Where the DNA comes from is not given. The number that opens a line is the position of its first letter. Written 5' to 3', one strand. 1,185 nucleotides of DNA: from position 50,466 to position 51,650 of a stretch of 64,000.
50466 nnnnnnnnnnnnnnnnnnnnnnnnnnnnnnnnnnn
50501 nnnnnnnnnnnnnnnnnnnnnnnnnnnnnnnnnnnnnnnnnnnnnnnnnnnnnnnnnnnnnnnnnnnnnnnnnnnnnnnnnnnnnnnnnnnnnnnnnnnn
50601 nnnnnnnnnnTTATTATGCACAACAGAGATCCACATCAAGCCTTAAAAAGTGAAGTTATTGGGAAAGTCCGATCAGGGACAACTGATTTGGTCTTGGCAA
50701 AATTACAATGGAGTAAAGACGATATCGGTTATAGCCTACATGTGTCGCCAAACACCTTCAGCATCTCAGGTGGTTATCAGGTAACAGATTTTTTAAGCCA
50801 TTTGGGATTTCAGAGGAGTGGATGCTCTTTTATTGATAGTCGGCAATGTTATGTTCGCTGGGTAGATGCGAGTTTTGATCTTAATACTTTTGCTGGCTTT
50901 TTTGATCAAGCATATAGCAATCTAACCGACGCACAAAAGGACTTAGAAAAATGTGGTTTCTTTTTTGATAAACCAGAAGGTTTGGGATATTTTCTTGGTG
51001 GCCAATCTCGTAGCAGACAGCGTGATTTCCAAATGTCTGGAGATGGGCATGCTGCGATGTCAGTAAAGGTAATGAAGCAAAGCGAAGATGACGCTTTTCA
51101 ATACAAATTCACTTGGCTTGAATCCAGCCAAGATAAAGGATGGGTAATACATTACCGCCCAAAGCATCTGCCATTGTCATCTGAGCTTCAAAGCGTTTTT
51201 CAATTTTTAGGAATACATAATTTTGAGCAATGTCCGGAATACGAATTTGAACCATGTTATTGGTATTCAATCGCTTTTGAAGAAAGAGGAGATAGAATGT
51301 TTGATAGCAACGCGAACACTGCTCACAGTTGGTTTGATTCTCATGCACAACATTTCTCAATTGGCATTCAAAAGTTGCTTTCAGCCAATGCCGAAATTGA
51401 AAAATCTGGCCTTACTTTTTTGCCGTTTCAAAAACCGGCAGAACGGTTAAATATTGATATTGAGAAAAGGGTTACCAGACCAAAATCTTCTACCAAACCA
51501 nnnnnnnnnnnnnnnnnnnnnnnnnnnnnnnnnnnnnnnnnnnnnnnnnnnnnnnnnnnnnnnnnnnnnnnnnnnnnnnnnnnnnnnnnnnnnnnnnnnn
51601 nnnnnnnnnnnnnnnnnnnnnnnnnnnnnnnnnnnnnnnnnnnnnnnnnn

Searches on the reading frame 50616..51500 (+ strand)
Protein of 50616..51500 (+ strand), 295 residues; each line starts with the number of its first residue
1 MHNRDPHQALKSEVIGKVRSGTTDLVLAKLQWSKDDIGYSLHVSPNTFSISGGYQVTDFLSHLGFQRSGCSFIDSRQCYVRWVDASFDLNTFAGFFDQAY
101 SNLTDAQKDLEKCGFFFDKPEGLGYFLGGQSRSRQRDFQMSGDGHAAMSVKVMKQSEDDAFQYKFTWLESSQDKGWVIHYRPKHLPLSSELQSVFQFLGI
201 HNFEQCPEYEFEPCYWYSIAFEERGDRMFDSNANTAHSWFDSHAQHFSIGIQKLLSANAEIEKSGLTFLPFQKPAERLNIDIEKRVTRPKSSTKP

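Call 69: search_protein_representatives(protein=window:50616-51500:+)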
Query: 295 residues. Proteins with E-value up to 0.001 (for the whole library): 281; up to 1e-10: 212; up to 1e-30: 99. The best 150 are listed.
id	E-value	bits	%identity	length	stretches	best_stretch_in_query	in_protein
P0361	7.6e-102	357.1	56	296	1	3-291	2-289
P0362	2.7e-86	306.0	48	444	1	2-290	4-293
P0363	1.2e-82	294.1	51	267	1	3-254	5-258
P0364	1.7e-81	290.3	48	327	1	4-286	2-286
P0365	6.7e-79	281.7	44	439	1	3-291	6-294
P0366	7.0e-77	275.1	45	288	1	5-277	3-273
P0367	1.6e-75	270.6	56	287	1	91-291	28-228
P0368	1.4e-72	261.0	48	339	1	5-276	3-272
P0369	1.1e-70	254.8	43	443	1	1-282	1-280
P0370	5.7e-69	249.1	42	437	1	3-286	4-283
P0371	3.1e-68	246.7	40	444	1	3-292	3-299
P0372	3.6e-68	246.5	46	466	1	4-269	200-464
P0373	6.9e-68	245.6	40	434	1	2-286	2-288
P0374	1.1e-66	241.7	44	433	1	4-279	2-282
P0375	1.4e-65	238.0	42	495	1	4-278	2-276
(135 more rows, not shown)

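Call 71: search_protein_families(library=pfam, alignment_id=A6, max_evalue=0.001)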
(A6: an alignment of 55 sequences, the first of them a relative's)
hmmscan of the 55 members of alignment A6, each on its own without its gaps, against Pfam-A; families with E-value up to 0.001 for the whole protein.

A. member 1, P0402 (783 aa): 1 family
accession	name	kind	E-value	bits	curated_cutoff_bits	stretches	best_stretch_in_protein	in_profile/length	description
PF13676.11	TIR_2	-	9.2e-13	49.2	28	1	653-766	1-109/122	TIR domain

B. families by the number of members that match (of 55 scanned): 6 families
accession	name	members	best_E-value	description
PF13676.11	TIR_2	49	1.3e-26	TIR domain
PF01582.25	TIR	19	7.5e-11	TIR domain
PF08357.16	SEFIR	3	6.3e-16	SEFIR domain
PF19960.5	EAD7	1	1.8e-22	Effector-associated domain 7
PF12770.12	CHAT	1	1.2e-14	CHAT domain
PF01978.25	TrmB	1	0.00095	Sugar-specific transcriptional regulator TrmB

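Call 72: predict_structure(alignment_id=A5)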
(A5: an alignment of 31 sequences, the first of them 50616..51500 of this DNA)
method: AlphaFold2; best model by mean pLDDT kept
length: 295 residues; sequences in the alignment: 31
mean_pLDDT: 87.8   pTM: 0.83
mean pLDDT of the five models: 87.8, 87.2, 86.9, 86.2, 85.8
residues with pLDDT >= 90: 182; 70-90: 85; 50-70: 26; < 50: 2
segments of 3 or more residues with pLDDT < 50: none
pLDDT, mean of each block of 10 residues (from residue 1): 79 95 94 94 89 87 91 88 95 95 96 91 78 68 83 96 95 93 89 93 91 93 71 94 98 96 91 69 70 54
secondary structure, 60 per line:
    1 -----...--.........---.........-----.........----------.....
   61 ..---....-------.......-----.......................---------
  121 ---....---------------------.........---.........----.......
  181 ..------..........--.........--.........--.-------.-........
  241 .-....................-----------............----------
elements in order: E11-19 E23-31 E37-45 H56-62 E66-69 E77-83 H89-111 H124-127 E149-157 E161-169 E174-182 H189-198 E201-206 E212-220 H233-241 H243-262 H274-285
